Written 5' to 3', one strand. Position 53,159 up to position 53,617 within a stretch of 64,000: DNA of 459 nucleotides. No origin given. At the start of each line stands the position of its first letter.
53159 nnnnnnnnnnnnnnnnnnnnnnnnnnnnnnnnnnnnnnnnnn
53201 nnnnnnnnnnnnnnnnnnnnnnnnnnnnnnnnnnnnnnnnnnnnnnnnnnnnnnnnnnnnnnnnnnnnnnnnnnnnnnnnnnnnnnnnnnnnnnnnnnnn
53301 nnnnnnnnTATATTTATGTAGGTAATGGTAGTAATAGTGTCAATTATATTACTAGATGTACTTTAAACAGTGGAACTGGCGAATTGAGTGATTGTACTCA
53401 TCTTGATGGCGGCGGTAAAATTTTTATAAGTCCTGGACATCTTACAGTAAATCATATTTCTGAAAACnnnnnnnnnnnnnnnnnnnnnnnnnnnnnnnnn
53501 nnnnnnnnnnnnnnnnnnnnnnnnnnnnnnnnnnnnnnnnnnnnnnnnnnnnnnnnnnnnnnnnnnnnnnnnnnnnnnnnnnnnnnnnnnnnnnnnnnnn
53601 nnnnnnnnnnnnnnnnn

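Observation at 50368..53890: Two adjacent secreted repeat-protein genes sharing a duplicated terminator module, the second with a C7T10 homopolymer tract upstream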

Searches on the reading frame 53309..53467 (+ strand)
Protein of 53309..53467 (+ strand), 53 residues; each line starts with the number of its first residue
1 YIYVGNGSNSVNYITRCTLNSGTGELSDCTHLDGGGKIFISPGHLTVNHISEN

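Call 48: search_protein_representatives(alignment_id=A1)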
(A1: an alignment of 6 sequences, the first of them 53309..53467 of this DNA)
Query: 6 sequences, 60 profile positions. Proteins with E-value up to 0.001 (for the whole library): 305; up to 1e-10: 43; up to 1e-30: 1. The best 150 are listed.
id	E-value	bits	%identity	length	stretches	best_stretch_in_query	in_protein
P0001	4.2e-109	372.2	-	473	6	1-60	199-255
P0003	2.3e-20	88.0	-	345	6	1-53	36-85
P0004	1.5e-18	82.2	-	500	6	1-50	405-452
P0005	5.1e-18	80.5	-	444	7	1-32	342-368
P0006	7.0e-17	76.8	-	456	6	1-33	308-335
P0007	1.8e-16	75.6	-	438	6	1-33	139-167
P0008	2.5e-16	75.1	-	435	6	1-54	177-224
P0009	2.9e-16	74.9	-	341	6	8-36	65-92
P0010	2.9e-16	74.9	-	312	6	1-33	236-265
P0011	5.4e-16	74.0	-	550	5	1-50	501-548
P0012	1.6e-15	72.5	-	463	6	1-60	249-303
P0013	8.0e-15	70.3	-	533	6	1-36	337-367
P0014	1.1e-14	69.9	-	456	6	2-35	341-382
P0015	6.1e-14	67.4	-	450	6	1-48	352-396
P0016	6.3e-14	67.4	-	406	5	1-31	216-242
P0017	7.4e-14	67.2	-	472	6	1-34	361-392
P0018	8.9e-14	66.9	-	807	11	1-38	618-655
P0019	9.5e-14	66.8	-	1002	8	1-52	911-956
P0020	1.4e-13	66.3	-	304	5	2-31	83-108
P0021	2.0e-13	65.8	-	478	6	1-53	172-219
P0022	2.8e-13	65.3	-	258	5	14-52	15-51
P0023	3.8e-13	64.9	-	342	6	1-53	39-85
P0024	4.4e-13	64.7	-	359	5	1-51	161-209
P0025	6.8e-13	64.1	-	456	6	1-35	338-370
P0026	1.1e-12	63.4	-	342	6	1-32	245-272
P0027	1.9e-12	62.7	-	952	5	8-37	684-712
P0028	2.8e-12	62.1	-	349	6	1-33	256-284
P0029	2.9e-12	62.1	-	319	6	1-37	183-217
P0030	1.3e-11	60.0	-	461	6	1-53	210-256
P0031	1.6e-11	59.7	-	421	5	1-50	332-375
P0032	2.1e-11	59.3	-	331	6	1-32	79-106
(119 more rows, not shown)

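Call 50: search_protein_families(library=pfam, proteins=[P0003, P0004, P0005, P0006, P0007, P0008, P0009, P0010, P0012, P0017], max_evalue=0.01)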
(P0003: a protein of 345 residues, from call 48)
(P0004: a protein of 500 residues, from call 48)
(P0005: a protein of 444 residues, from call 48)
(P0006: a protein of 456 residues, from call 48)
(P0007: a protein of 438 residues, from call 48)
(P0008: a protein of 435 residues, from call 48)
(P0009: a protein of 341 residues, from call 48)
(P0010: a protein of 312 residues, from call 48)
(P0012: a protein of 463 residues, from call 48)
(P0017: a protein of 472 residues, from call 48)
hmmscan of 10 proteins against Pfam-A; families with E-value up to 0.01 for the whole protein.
P0003 (345 aa): 0 families

P0004 (500 aa): 2 families
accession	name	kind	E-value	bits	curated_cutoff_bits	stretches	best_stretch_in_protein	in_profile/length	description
PF02424.20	ApbE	-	0.0004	20.4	25.6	0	262-293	198-229/266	ApbE family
PF03544.19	TonB_C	-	0.00061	20.6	24.6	0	465-486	16-37/79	Gram-negative bacterial TonB protein C-terminal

P0005 (444 aa): 1 family
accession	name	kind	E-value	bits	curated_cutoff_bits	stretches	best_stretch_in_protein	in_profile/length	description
PF00713.22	Hirudin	-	0.002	18.8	25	0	149-174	27-52/64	Hirudin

P0006 (456 aa): 1 family
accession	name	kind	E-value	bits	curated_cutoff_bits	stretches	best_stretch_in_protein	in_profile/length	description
PF00713.22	Hirudin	-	0.0076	17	25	0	270-290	27-47/64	Hirudin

P0007 (438 aa): 0 families

P0008 (435 aa): 0 families

P0009 (341 aa): 1 family
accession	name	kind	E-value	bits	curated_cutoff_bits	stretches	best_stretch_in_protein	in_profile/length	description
PF09067.16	EpoR_lig-bind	-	0.0021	18.7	27.3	0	212-264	41-97/104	Erythropoietin receptor, ligand binding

P0010 (312 aa): 1 family
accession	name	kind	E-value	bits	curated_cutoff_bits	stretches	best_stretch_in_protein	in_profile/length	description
PF00713.22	Hirudin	-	0.0023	18.6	25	0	198-217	27-46/64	Hirudin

P0012 (463 aa): 0 families

P0017 (472 aa): 0 families

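Call 51: list_cluster_members(proteins=[P0003, P0004, P0005, P0006, P0007, P0008, P0009, P0012, P0017, P0021])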
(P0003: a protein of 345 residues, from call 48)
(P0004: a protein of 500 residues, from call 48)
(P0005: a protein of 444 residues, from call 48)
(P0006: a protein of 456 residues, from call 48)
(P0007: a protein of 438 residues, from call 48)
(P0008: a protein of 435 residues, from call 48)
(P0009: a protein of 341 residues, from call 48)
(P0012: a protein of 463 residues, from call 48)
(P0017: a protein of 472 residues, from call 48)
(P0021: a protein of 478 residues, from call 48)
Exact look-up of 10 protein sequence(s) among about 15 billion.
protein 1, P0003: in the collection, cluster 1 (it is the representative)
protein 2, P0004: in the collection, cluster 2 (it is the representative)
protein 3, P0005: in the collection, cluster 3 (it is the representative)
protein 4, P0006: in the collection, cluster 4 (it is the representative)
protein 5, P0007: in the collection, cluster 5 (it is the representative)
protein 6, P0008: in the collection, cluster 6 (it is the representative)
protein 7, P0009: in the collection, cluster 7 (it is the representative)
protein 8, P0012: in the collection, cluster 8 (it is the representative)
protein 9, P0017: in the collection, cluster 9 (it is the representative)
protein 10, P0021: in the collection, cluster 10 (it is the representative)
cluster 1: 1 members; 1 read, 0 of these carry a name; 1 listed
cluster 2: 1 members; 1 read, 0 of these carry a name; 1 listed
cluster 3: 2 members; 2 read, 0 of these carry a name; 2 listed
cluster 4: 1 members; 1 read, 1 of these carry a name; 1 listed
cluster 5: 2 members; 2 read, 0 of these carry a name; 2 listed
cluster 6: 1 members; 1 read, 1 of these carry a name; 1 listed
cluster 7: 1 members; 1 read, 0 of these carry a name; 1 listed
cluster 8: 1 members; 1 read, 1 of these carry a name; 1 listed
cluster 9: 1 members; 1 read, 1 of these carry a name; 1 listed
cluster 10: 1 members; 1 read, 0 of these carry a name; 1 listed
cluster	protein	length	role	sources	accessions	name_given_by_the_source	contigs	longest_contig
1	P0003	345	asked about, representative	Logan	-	-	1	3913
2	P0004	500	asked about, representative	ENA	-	-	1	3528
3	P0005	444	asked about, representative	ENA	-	-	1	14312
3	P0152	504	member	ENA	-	-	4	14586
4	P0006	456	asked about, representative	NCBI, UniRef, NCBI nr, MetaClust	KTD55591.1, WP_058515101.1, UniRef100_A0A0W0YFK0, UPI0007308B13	secreted protein [Legionella santicrucis] | Secreted protein n=1 Tax=Legionella santicrucis TaxID=45074 RepID=A0A0W0YFK0_9GAMM | hypothetical protein [Legionella santicrucis]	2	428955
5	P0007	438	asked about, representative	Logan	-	-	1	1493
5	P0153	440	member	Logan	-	-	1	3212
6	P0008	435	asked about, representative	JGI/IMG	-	hypothetical protein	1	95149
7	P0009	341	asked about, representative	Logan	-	-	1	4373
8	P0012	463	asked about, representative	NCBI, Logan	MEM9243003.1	MAG: hypothetical protein AAGA27_02960 [Pseudomonadota bacterium]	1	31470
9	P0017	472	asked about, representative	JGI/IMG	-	hypothetical protein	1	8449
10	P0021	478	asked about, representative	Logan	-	-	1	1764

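Call 56: find_encoding_contigs(protein=P0012, flank=10000)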
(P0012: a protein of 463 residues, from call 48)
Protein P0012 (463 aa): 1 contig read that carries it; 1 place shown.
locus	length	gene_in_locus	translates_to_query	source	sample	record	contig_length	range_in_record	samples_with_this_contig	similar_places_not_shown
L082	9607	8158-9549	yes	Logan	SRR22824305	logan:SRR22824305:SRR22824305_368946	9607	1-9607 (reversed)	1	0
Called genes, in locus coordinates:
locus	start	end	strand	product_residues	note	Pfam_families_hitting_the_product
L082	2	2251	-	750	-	?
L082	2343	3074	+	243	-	PF01925:TauE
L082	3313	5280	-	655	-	PF12768:Rax2 (faint)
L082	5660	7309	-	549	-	PF01464:SLT, PF23446:LysM1_NFP_LYK (faint), PF23577:LysM_RLK (faint), PF01476:LysM (weak), PF22310:NMB0315_dom_I (faint), PF23472:LysM2_CERK1_LYK3_4_5 (faint), PF01476:LysM, PF01476:LysM, +2 more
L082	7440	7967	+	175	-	-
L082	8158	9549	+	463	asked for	-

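Call 57: find_encoding_contigs(protein=P0008, flank=10000)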
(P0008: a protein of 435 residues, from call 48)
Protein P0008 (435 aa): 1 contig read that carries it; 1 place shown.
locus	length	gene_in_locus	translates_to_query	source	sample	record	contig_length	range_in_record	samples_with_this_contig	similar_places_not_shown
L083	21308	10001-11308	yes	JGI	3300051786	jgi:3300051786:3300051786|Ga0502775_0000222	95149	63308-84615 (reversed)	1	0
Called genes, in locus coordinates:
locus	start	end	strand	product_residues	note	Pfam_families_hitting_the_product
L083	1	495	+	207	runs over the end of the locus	PF09976:TPR_21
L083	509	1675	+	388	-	PF01011:PQQ (faint), PF13360:PQQ_2, PF13570:Beta-prop_ACSF4, PF25293:Beta-prop_EMC1_N (faint), PF23727:Beta-prop_FAM234A_B (faint), PF07774:EMC1_C (faint), PF13360:PQQ_2, PF13570:Beta-prop_ACSF4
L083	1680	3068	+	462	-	PF00350:Dynamin_N (faint), PF01926:MMR_HSR1, PF02421:FeoB_N, PF03193:RsgA_GTPase (faint), PF01926:MMR_HSR1, PF02421:FeoB_N, PF00009:GTP_EFTU, PF14714:KH_dom-like, +3 more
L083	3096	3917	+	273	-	PF13489:Methyltransf_23 (faint), PF13847:Methyltransf_31, PF08241:Methyltransf_11, PF08242:Methyltransf_12, PF13649:Methyltransf_25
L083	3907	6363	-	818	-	PF02771:Acyl-CoA_dh_N, PF02770:Acyl-CoA_dh_M (weak), PF00441:Acyl-CoA_dh_1, PF09317:ACDH_C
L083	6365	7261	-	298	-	PF06691:DUF1189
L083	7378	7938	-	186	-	PF03734:YkuD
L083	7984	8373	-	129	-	PF13442:Cytochrome_CBB3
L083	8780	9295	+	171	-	-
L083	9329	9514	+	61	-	-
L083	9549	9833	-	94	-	PF16326:ABC_tran_CTD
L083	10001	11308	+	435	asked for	-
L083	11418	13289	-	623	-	PF00005:ABC_tran, PF03193:RsgA_GTPase (faint), PF13175:AAA_15 (faint), PF13555:AAA_29 (faint), PF12848:ABC_tran_Xtn (weak), PF00005:ABC_tran, PF02463:SMC_N (weak), PF16326:ABC_tran_CTD, +6 more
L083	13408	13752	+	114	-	PF01250:Ribosomal_S6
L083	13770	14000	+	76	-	PF01084:Ribosomal_S18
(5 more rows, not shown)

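Call 61: list_cluster_members(proteins=[P0010, P0011, P0013, P0014, P0015, P0016, P0018, P0019, P0020, P0022])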
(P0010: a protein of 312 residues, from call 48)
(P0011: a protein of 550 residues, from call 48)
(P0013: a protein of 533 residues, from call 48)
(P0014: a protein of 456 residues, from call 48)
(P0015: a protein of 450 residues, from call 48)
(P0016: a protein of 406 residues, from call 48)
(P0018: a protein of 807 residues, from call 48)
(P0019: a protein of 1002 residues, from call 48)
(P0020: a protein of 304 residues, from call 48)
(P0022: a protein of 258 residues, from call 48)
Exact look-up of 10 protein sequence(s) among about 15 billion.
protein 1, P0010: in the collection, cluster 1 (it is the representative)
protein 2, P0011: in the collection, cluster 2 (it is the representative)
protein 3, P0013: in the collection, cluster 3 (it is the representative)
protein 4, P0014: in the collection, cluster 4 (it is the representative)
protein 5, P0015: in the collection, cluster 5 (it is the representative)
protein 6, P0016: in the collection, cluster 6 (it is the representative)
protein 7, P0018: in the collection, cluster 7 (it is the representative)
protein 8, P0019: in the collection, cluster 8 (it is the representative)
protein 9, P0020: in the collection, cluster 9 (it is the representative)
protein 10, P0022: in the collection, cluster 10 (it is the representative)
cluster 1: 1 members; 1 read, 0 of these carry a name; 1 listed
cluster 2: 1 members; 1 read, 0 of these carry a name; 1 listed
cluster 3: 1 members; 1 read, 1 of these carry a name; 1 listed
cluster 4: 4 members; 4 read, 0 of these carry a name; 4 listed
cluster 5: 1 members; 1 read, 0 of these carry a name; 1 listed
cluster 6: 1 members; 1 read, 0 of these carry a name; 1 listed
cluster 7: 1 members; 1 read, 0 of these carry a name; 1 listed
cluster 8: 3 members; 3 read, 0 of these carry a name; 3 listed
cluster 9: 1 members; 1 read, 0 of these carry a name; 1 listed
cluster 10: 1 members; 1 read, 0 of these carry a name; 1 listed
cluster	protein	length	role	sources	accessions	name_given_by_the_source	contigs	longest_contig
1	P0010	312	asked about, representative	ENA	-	-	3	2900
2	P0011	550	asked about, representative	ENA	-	-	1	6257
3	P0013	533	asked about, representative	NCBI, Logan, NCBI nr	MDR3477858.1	MAG: hypothetical protein P4M14_07490 [Gammaproteobacteria bacterium] | hypothetical protein [Gammaproteobacteria bacterium]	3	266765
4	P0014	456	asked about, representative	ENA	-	-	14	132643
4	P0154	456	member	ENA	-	-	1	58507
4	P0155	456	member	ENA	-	-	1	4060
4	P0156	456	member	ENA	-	-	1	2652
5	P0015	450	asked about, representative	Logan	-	-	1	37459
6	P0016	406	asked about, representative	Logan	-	-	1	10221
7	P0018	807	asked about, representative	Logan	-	-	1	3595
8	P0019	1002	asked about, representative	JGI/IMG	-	-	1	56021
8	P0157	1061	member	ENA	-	-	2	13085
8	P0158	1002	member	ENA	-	-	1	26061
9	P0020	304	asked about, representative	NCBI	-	-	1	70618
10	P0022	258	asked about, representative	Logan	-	-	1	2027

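Call 62: list_cluster_members(proteins=[P0023, P0024, P0025, P0026, P0027, P0028, P0029, P0030, P0031, P0032])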
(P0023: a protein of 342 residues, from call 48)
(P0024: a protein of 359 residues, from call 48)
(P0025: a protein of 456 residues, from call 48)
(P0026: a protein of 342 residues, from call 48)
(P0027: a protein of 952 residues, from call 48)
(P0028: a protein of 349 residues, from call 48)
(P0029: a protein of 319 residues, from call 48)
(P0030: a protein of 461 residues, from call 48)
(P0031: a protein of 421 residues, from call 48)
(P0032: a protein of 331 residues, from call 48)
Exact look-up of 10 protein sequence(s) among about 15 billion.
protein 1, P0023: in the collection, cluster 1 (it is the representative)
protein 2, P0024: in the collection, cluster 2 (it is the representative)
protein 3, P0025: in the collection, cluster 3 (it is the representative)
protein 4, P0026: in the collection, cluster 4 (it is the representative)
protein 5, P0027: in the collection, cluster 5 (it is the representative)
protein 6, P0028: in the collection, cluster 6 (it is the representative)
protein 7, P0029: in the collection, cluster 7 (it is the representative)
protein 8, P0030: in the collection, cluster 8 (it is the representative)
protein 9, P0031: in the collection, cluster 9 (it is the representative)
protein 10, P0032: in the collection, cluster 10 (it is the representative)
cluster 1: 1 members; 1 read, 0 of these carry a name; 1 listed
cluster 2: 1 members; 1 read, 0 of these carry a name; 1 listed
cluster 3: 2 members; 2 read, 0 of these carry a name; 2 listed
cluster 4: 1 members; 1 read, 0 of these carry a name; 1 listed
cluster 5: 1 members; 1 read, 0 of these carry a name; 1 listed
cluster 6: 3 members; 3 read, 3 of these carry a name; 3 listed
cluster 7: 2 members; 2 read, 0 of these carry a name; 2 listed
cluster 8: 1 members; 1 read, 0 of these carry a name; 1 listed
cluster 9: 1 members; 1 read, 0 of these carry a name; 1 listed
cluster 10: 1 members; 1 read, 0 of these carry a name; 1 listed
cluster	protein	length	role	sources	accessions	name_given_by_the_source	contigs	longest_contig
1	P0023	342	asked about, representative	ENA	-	-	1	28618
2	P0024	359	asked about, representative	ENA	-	-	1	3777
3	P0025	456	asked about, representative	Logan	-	-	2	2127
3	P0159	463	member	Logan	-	-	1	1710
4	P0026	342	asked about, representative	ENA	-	-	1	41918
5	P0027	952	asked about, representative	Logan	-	-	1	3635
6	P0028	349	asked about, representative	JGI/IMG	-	hypothetical protein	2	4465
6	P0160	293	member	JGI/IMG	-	hypothetical protein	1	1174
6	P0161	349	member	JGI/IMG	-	hypothetical protein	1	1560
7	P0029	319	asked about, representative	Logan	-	-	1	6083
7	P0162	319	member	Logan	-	-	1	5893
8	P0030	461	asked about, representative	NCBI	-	-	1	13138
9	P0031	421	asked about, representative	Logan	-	-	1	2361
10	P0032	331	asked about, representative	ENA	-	-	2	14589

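Call 63: search_protein_families(library=ncbifam, proteins=[P0006, P0012, P0004, P0005, P0003, P0009, P0013, P0017], max_evalue=0.01)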
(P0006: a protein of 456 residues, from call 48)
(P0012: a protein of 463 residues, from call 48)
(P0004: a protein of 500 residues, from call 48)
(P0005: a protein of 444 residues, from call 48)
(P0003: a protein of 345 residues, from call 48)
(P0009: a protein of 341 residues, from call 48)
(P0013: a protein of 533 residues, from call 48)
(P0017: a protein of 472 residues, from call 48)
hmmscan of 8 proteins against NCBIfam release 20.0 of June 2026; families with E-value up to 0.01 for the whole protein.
P0006 (456 aa): 1 family
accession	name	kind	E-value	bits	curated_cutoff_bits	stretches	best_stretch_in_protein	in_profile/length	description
NF000476.1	myrA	exception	0.0048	16.5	625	0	290-364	157-228/295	23S rRNA (guanine(748)-N(1))-methyltransferase MyrA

P0012 (463 aa): 1 family
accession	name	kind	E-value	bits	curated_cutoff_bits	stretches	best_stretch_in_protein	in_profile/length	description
TIGR01352.1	tonB_Cterm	subfamily_domain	0.002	18.4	27.1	0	366-392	11-36/76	TonB family protein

P0004 (500 aa): 1 family
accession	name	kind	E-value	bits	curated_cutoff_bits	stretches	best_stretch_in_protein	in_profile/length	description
TIGR01352.1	tonB_Cterm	subfamily_domain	8.2e-06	26.1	27.1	0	364-389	16-41/76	TonB family protein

P0005 (444 aa): 3 families
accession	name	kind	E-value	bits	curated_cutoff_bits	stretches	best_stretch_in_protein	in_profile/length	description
NF002183.0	PRK01029.1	equivalog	7.8e-05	21.9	405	0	183-254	291-367/429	Tol-Pal system protein TolB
TIGR02800.1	propeller_TolB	equivalog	0.00045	19.3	343.15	0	185-298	291-398/418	Tol-Pal system beta propeller repeat protein TolB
NF041723.1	phane_AmcA_3b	equivalog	0.0062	16.7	65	0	362-384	21-43/54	multiple cyclophane-containing RiPP AmcA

P0003 (345 aa): 0 families

P0009 (341 aa): 0 families

P0013 (533 aa): 0 families

P0017 (472 aa): 0 families

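Call 70: find_encoding_contigs(protein=P0006, flank=6000, max_places=2)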
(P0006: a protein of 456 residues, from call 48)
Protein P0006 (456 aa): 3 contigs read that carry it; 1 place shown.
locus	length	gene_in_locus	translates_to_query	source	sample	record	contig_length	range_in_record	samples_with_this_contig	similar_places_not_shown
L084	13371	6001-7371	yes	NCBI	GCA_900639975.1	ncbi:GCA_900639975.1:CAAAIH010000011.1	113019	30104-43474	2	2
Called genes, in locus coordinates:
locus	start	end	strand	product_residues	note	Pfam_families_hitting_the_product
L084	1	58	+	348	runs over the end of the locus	PF05141:DIT1_PvcA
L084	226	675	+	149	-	PF02639:DUF188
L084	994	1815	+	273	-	-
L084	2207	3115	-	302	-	PF04909:Amidohydro_2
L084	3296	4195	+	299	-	PF08450:SGL, PF01731:Arylesterase (weak)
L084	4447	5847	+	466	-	PF00890:FAD_binding_2 (weak), PF01266:DAO (faint), PF01593:Amino_oxidase, PF03486:HI0933_like (faint), PF13450:NAD_binding_8, PF13738:Pyr_redox_3 (faint)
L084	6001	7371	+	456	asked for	-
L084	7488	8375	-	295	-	PF01261:AP_endonuc_2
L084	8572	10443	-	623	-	PF02776:TPP_enzyme_N, PF00205:TPP_enzyme_M, PF02775:TPP_enzyme_C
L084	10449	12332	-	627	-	PF00294:PfkB, PF04962:KduI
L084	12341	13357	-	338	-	PF01408:GFO_IDH_MocA, PF22725:GFO_IDH_MocA_C3, PF02894:GFO_IDH_MocA_C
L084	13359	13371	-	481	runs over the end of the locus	PF00083:Sugar_tr, PF07690:MFS_1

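Call 71: find_encoding_contigs(protein=P0013, flank=6000, max_places=2)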
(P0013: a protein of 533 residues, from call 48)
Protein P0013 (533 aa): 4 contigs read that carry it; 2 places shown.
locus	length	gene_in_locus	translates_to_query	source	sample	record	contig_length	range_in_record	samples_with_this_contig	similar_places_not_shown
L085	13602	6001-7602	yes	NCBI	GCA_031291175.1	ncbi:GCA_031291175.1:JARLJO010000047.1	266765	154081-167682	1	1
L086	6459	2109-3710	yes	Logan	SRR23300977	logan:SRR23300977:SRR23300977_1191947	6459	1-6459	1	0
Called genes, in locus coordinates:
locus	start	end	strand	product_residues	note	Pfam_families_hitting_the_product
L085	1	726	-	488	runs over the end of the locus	PF00672:HAMP (weak), PF00512:HisKA, PF02518:HATPase_c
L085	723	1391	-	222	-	PF00072:Response_reg, PF00486:Trans_reg_C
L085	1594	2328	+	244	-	PF00685:Sulfotransfer_1, PF13469:Sulfotransfer_3 (weak)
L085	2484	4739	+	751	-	-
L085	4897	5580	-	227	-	PF13505:OMP_b-brl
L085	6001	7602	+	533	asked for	-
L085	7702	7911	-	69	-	-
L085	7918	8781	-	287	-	PF00126:HTH_1, PF03466:LysR_substrate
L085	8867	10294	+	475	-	PF00324:AA_permease, PF13520:AA_permease_2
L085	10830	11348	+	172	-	PF01797:Y1_Tnp (weak)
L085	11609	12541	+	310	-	-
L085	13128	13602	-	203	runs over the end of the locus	-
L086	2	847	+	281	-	?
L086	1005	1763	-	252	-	PF13505:OMP_b-brl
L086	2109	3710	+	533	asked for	-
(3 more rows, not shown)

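Call 72: find_encoding_contigs(protein=P0014, flank=6000, max_places=2)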
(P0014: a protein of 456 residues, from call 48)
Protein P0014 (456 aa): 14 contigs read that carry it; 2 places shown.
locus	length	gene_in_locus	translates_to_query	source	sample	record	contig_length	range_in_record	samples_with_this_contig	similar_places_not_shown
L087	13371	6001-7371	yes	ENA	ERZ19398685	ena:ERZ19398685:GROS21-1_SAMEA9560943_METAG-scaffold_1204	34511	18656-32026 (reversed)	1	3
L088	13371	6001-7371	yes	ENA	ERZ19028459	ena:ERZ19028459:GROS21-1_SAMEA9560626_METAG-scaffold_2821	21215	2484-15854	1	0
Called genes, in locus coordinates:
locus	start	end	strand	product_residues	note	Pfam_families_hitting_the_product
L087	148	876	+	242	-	-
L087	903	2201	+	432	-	PF10282:Lactonase (faint)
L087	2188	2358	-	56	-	-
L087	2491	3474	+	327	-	PF04754:Transposase_31, PF27070:HTH_Rpn_C (weak)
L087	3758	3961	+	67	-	-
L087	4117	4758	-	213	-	PF13635:DUF4143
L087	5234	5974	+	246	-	-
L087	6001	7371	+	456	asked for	PF10282:Lactonase (faint)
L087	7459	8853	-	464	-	PF00206:Lyase_1, PF10415:FumaraseC_C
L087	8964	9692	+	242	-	PF20260:PUA_4, PF04452:Methyltrans_RNA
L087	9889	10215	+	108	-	PF00085:Thioredoxin, PF08534:Redoxin (weak), PF13098:Thioredoxin_2, PF13728:TraF (weak), PF13905:Thioredoxin_8, PF13192:Thioredoxin_3 (weak), PF04756:OST3_OST6 (weak)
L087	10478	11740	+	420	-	PF07498:Rho_N, PF07497:Rho_RNA_bind, PF00006:ATP-synt_ab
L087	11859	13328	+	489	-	PF20695:UbiD_N, PF01977:UbiD, PF20696:UbiD_C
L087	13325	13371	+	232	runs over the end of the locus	PF00175:NAD_binding_1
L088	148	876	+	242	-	-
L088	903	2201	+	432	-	PF10282:Lactonase (faint)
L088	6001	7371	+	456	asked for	PF10282:Lactonase (faint)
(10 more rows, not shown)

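Call 85: search_solved_structures(query=P0006, max_evalue=1)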
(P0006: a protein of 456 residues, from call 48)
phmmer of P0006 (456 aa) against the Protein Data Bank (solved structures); distinct sequences matched with E-value up to 1: 1.
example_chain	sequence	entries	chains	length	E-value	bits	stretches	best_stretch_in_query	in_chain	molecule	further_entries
1yw5_A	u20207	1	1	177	0.62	11.9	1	284-358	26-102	peptidyl prolyl cis/trans isomerase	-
